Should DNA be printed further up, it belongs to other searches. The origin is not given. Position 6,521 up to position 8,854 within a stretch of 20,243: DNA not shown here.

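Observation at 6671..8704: Class II RNR paralogue keeps the radical Cys and Glu but has lost both reducing cysteines, the active-site Asn and the C-terminal thiol tail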

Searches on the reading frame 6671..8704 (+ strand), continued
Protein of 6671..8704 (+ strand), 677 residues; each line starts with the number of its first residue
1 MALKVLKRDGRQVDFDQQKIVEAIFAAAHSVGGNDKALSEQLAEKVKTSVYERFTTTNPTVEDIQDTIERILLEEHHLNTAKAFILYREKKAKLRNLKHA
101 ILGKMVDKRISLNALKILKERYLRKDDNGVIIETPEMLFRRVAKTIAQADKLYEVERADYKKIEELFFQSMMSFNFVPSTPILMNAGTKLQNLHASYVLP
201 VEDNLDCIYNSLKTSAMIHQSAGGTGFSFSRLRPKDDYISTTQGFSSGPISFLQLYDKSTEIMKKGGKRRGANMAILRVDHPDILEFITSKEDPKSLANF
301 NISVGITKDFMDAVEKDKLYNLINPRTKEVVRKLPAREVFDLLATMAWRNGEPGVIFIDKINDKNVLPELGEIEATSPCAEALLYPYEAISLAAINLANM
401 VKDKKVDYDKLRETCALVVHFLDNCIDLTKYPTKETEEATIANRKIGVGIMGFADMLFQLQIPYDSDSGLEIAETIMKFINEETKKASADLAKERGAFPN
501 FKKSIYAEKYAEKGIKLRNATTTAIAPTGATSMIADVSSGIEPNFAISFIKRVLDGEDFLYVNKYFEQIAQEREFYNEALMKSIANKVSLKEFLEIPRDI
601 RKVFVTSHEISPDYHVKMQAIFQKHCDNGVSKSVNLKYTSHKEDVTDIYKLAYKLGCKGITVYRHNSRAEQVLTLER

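Call 7: find_homologous_proteins(query=window:6671-8704:+, max_evalue=1e-30)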
Query window:6671-8704:+ (677 aa): 8000 proteins with E <= 1e-30 among 8000 candidates; the best 120 are listed.
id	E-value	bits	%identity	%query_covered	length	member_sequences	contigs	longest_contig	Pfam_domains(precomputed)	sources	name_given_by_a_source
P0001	0.0e+0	1394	92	100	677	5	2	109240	PF02867.21,PF00317.27,PF03477.22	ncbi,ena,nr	ncbi:adenosylcobalamin-dependent ribonucleoside-diphosphate reductase [Candidatus Woesearchaeota arc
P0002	0.0e+0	1241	81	100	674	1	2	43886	PF02867.21,PF00317.27,PF03477.22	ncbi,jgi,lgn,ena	-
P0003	7.5e-280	948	62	100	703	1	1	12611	PF02867.21,PF00317.27,PF03477.22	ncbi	ncbi:MAG: adenosylcobalamin-dependent ribonucleoside-diphosphate reductase [Candidatus Woesearchaeot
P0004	2.3e-268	910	59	100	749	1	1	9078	PF02867.21,PF00317.27,PF03477.22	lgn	-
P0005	1.3e-267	907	60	100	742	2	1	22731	PF02867.21,PF00317.27,PF03477.22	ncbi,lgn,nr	ncbi:adenosylcobalamin-dependent ribonucleoside-diphosphate reductase [Candidatus Woesearchaeota arc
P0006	6.4e-266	902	60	99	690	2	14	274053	PF02867.21,PF00317.27,PF03477.22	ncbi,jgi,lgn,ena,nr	ncbi:adenosylcobalamin-dependent ribonucleoside-diphosphate reductase [Candidatus Woesearchaeota arc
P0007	3.0e-259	880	59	99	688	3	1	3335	PF02867.21,PF00317.27,PF03477.22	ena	-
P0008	1.6e-257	874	59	99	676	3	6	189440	PF02867.21,PF00317.27,PF03477.22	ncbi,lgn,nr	ncbi:adenosylcobalamin-dependent ribonucleoside-diphosphate reductase [Candidatus Woesearchaeota arc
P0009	9.0e-255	865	58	99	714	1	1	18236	PF02867.21,PF00317.27,PF03477.22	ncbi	-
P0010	9.9e-254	861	56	100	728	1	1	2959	PF02867.21,PF00317.27,PF03477.22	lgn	-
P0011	1.7e-253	861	-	-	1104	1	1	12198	PF02867.21,PF00317.27,PF03477.22,PF14528.12,PF14890.12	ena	-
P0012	1.3e-251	854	55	99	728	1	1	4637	PF02867.21,PF00317.27,PF03477.22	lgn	-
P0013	4.8e-249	846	54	99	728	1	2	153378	PF02867.21,PF00317.27,PF03477.22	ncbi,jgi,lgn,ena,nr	ncbi:ribonucleoside-diphosphate reductase, adenosylcobalamin-dependent [Candidatus Woesearchaeota ar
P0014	1.4e-248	844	56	99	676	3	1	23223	PF02867.21,PF00317.27,PF03477.22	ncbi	ncbi:MAG: vitamin B12-dependent ribonucleotide reductase [Candidatus Bathyarchaeia archaeon]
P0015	2.1e-247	841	56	99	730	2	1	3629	PF02867.21,PF00317.27,PF03477.22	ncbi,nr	ncbi:vitamin B12-dependent ribonucleotide reductase [Candidatus Woesearchaeota archaeon]|nr:vitamin 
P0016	4.4e-247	839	55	99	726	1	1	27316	PF02867.21,PF00317.27,PF03477.22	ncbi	ncbi:MAG: vitamin B12-dependent ribonucleotide reductase [Candidatus Woesearchaeota archaeon]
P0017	2.0e-246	837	57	99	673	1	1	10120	PF02867.21,PF00317.27,PF03477.22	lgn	-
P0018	3.0e-246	837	56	100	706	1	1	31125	PF02867.21,PF00317.27,PF03477.22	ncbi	-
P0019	8.6e-246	835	55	100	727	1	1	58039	PF02867.21,PF00317.27,PF03477.22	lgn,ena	-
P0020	8.6e-246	835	55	100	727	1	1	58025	PF02867.21,PF00317.27,PF03477.22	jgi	-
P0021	1.1e-245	835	56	99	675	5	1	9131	PF02867.21,PF00317.27,PF03477.22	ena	-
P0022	2.5e-245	834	55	99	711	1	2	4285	PF02867.21,PF00317.27,PF03477.22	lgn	-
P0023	3.5e-245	833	57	99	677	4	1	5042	PF02867.21,PF00317.27,PF03477.22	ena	-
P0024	3.6e-245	833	55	100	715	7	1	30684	PF02867.21,PF00317.27,PF03477.22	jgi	-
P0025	5.1e-245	833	55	99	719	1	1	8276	PF02867.21,PF00317.27,PF03477.22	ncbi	-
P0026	1.0e-244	832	55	100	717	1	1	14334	PF02867.21,PF00317.27,PF03477.22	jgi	-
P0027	1.1e-244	832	57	100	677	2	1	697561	PF02867.21,PF00317.27,PF03477.22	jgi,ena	jgi:ribonucleoside-diphosphate reductase alpha chain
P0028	1.4e-244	831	55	99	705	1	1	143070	PF02867.21,PF00317.27,PF03477.22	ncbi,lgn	-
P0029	1.8e-244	831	55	100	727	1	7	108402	PF02867.21,PF00317.27,PF03477.22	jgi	-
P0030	1.8e-244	831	55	100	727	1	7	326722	PF02867.21,PF00317.27,PF03477.22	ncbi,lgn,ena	-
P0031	2.0e-244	831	55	99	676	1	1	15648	PF02867.21,PF00317.27,PF03477.22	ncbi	ncbi:MAG: vitamin B12-dependent ribonucleotide reductase [Candidatus Bathyarchaeia archaeon]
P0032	3.2e-244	830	55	100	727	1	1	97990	PF02867.21,PF00317.27,PF03477.22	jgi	-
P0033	3.5e-244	830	55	100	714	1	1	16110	PF02867.21,PF00317.27,PF03477.22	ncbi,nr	ncbi:vitamin B12-dependent ribonucleotide reductase [Candidatus Bathyarchaeota archaeon]|nr:vitamin 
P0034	3.8e-244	830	54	100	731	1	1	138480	PF02867.21,PF00317.27,PF03477.22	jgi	jgi:ribonucleoside-diphosphate reductase alpha chain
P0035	6.5e-244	829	54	100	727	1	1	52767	PF02867.21,PF00317.27,PF03477.22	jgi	-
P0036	1.0e-243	828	54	99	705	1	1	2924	PF02867.21,PF00317.27,PF03477.22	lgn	-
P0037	1.1e-243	828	56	99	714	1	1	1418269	PF02867.21,PF00317.27,PF03477.22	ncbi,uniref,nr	ncbi:MAG: vitamin B12-dependent ribonucleotide reductase [Candidatus Odinarchaeum yellowstonii]|unir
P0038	1.4e-243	828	54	99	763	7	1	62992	PF02867.21,PF00317.27,PF03477.22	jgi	jgi:ribonucleoside-diphosphate reductase alpha chain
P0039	2.3e-243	827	55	99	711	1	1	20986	PF02867.21,PF00317.27,PF03477.22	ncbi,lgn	-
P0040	2.5e-243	827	55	99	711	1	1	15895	PF02867.21,PF00317.27,PF03477.22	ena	-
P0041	2.6e-243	827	55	100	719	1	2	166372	PF02867.21,PF00317.27,PF03477.22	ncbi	ncbi:MAG: vitamin B12-dependent ribonucleotide reductase [Candidatus Bathyarchaeia archaeon]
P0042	2.6e-243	827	55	100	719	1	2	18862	PF02867.21,PF00317.27,PF03477.22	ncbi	ncbi:MAG: vitamin B12-dependent ribonucleotide reductase [Candidatus Bathyarchaeia archaeon]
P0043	3.4e-243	827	54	100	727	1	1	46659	PF02867.21,PF00317.27,PF03477.22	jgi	-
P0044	9.5e-243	825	55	100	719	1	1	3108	PF02867.21,PF00317.27,PF03477.22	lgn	-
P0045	9.6e-243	825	55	100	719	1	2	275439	PF02867.21,PF00317.27,PF03477.22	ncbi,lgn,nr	ncbi:MAG: vitamin B12-dependent ribonucleotide reductase [Candidatus Bathyarchaeia archaeon]|nr:vita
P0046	9.6e-243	825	53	100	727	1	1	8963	PF02867.21,PF00317.27,PF03477.22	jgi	jgi:ribonucleoside-diphosphate reductase alpha chain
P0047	9.7e-243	825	55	99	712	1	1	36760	PF02867.21,PF00317.27,PF03477.22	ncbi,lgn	ncbi:MAG: vitamin B12-dependent ribonucleotide reductase [Candidatus Micrarchaeia archaeon]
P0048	1.5e-242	825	55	99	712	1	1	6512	PF02867.21,PF00317.27,PF03477.22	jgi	-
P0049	1.5e-242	825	55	99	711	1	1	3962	PF02867.21,PF00317.27,PF03477.22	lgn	-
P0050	1.7e-242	824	-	-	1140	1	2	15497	PF02867.21,PF00317.27,PF03477.22,PF14528.12,PF14890.12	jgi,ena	-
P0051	1.9e-242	824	56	99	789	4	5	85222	PF02867.21,PF00317.27,PF03477.22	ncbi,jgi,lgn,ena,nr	ncbi:ribonucleoside-diphosphate reductase, adenosylcobalamin-dependent [Candidatus Woesearchaeota ar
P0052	4.1e-242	823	56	99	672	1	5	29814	PF02867.21,PF00317.27,PF03477.22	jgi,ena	jgi:ribonucleoside-diphosphate reductase alpha chain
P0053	1.1e-241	822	57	99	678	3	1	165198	PF02867.21,PF00317.27,PF03477.22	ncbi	-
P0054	1.9e-241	821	55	99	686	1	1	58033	PF02867.21,PF00317.27,PF03477.22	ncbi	ncbi:MAG: vitamin B12-dependent ribonucleotide reductase [Candidatus Bathyarchaeia archaeon]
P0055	2.3e-241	821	55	99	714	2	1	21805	PF02867.21,PF00317.27,PF03477.22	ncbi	ncbi:MAG: vitamin B12-dependent ribonucleotide reductase [Candidatus Odinarchaeota archaeon]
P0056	2.3e-241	821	56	99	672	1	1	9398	PF02867.21,PF00317.27,PF03477.22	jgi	jgi:ribonucleoside-diphosphate reductase alpha chain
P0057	2.5e-241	820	55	100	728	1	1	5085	PF02867.21,PF00317.27,PF03477.22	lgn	-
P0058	2.6e-241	820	54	99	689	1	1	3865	PF02867.21,PF00317.27,PF03477.22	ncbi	ncbi:MAG: vitamin B12-dependent ribonucleotide reductase [Candidatus Bathyarchaeia archaeon]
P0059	3.0e-241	820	53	100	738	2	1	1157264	PF02867.21,PF00317.27,PF03477.22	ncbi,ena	-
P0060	3.2e-241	820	54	99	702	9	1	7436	PF02867.21,PF00317.27,PF03477.22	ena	-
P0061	1.4e-240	818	54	100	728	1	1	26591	PF02867.21,PF00317.27,PF03477.22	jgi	-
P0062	1.5e-240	818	55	100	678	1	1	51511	PF02867.21,PF00317.27,PF03477.22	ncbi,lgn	-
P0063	1.6e-240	818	-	-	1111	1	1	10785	PF02867.21,PF00317.27,PF03477.22,PF14528.12,PF14890.12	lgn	-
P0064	1.8e-240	818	55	99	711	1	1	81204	PF02867.21,PF00317.27,PF03477.22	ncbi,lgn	-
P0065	2.0e-240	817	56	99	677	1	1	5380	PF02867.21,PF00317.27,PF03477.22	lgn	-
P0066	2.3e-240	817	53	100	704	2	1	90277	PF02867.21,PF00317.27,PF03477.22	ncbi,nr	ncbi:vitamin B12-dependent ribonucleotide reductase [Candidatus Bathyarchaeota archaeon]|nr:vitamin 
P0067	9.8e-240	815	56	99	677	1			PF02867.21,PF00317.27,PF03477.22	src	-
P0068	1.1e-239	815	54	99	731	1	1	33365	PF02867.21,PF00317.27,PF03477.22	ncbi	-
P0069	1.3e-239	815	56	99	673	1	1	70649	PF02867.21,PF00317.27,PF03477.22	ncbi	-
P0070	1.6e-239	815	54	99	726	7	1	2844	PF02867.21,PF00317.27,PF03477.22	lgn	-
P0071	1.8e-239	814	56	99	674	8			PF02867.21,PF00317.27,PF03477.22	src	-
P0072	2.0e-239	814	56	99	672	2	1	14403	PF02867.21,PF00317.27,PF03477.22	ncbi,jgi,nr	ncbi:ribonucleoside-diphosphate reductase, adenosylcobalamin-dependent [Candidatus Woesearchaeota ar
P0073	2.8e-239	814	53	100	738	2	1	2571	PF02867.21,PF00317.27,PF03477.22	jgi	-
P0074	9.2e-239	812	54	99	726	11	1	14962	PF02867.21,PF00317.27,PF03477.22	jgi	jgi:ribonucleoside-diphosphate reductase alpha chain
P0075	1.7e-238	811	54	99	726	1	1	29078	PF02867.21,PF00317.27,PF03477.22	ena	-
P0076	1.7e-238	811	54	99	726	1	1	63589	PF02867.21,PF00317.27,PF03477.22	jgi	-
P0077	2.0e-238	811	53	99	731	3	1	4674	PF02867.21,PF00317.27,PF03477.22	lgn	-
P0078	2.6e-238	811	-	-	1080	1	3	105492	PF02867.21,PF00317.27,PF03477.22,PF14528.12,PF14890.12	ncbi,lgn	-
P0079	2.8e-238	810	56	99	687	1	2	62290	PF02867.21,PF00317.27,PF03477.22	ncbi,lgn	-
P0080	2.8e-238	810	56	99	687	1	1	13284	PF02867.21,PF00317.27,PF03477.22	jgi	-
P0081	8.7e-238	809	54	100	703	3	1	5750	PF02867.21,PF00317.27,PF03477.22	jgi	-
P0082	1.0e-237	809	-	-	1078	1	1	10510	PF02867.21,PF00317.27,PF03477.22,PF14528.12,PF14890.12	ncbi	-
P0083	1.5e-237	808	54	100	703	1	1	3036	PF02867.21,PF00317.27,PF03477.22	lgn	-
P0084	1.7e-237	808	54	99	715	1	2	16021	PF02867.21,PF00317.27,PF03477.22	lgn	-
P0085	2.1e-237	807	56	99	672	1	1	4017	PF02867.21,PF00317.27,PF03477.22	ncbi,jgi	ncbi:MAG: adenosylcobalamin-dependent ribonucleoside-diphosphate reductase [Candidatus Woesearchaeot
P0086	2.3e-237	807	54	99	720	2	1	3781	PF02867.21,PF00317.27,PF03477.22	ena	-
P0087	4.2e-237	807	55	99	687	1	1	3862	PF02867.21,PF00317.27,PF03477.22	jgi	jgi:ribonucleoside-diphosphate reductase alpha chain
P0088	7.5e-237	806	53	100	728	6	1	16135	PF02867.21,PF00317.27,PF03477.22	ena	-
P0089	1.7e-236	804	55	99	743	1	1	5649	PF02867.21,PF00317.27,PF03477.22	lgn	-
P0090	1.9e-236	804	54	100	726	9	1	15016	PF02867.21,PF00317.27,PF03477.22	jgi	-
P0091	2.0e-236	804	53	100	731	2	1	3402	PF02867.21,PF00317.27,PF03477.22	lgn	-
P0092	2.4e-236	804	55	99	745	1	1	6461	PF02867.21,PF00317.27,PF03477.22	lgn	-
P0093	3.8e-236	803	53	100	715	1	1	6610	PF02867.21,PF00317.27,PF03477.22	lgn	-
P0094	5.6e-236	803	53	100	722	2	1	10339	PF02867.21,PF00317.27,PF03477.22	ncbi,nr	ncbi:vitamin B12-dependent ribonucleotide reductase [Candidatus Micrarchaeota archaeon]|nr:vitamin B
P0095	6.1e-236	803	53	100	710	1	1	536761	PF02867.21,PF00317.27,PF03477.22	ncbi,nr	ncbi:MAG: vitamin B12-dependent ribonucleotide reductase [Candidatus Altiarchaeales archaeon]|nr:vit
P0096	7.3e-236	802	54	99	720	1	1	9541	PF02867.21,PF00317.27,PF03477.22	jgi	-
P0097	7.9e-236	802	54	100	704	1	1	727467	PF02867.21,PF00317.27,PF03477.22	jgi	jgi:ribonucleoside-diphosphate reductase alpha chain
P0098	8.1e-236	802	54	99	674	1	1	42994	PF02867.21,PF00317.27,PF03477.22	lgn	-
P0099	9.1e-236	802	54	100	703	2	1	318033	PF02867.21,PF00317.27,PF03477.22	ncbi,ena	-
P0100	1.1e-235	802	55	99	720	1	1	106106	PF02867.21,PF00317.27,PF03477.22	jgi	jgi:ribonucleoside-diphosphate reductase alpha chain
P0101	1.7e-235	801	-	-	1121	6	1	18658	PF02867.21,PF00317.27,PF03477.22,PF14528.12,PF14890.12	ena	-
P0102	3.3e-235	800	55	99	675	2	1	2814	PF02867.21,PF00317.27,PF03477.22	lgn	-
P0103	5.6e-235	799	55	99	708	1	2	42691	PF02867.21,PF00317.27,PF03477.22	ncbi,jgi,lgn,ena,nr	ncbi:ribonucleotide-diphosphate reductase subunit alpha [Candidatus Micrarchaeota archaeon]|nr:MAG: 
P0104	6.2e-235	799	52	100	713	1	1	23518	PF02867.21,PF00317.27,PF03477.22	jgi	jgi:ribonucleoside-diphosphate reductase alpha chain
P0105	6.3e-235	799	57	97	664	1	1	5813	PF02867.21,PF00317.27,PF03477.22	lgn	-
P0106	7.5e-235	799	54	99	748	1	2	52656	PF02867.21,PF00317.27,PF03477.22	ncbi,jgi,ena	-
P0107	1.2e-234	798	56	99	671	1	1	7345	PF02867.21,PF00317.27,PF03477.22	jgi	jgi:ribonucleoside-diphosphate reductase alpha chain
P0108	1.2e-234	798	53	100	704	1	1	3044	PF02867.21,PF00317.27,PF03477.22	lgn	-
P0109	1.2e-234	798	-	-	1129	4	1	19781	PF02867.21,PF00317.27,PF03477.22,PF14528.12,PF14890.12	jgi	-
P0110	1.6e-234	798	53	99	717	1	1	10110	PF02867.21,PF00317.27,PF03477.22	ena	-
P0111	2.0e-234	798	53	99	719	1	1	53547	PF02867.21,PF00317.27,PF03477.22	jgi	jgi:ribonucleoside-diphosphate reductase alpha chain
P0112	3.1e-234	797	53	99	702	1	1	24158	PF02867.21,PF00317.27,PF03477.22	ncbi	-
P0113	3.8e-234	797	53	99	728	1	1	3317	PF02867.21,PF00317.27,PF03477.22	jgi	jgi:ribonucleoside-diphosphate reductase alpha chain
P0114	3.8e-234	797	53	99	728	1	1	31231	PF02867.21,PF00317.27,PF03477.22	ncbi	-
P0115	4.4e-234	797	54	99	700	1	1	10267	PF02867.21,PF00317.27,PF03477.22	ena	-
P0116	4.5e-234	796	-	-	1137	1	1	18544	PF02867.21,PF00317.27,PF03477.22,PF14528.12,PF14890.12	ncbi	ncbi:MAG: ribonucleotide reductase N-terminal alpha domain-containing protein [Candidatus Micrarchae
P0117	8.3e-234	796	-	-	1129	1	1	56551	PF02867.21,PF00317.27,PF03477.22,PF14528.12,PF14890.12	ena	-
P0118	8.5e-234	796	53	99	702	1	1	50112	PF02867.21,PF00317.27,PF03477.22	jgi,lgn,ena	-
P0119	9.1e-234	795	55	99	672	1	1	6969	PF02867.21,PF00317.27,PF03477.22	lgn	-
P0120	9.7e-234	795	54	99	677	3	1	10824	PF02867.21,PF00317.27,PF03477.22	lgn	-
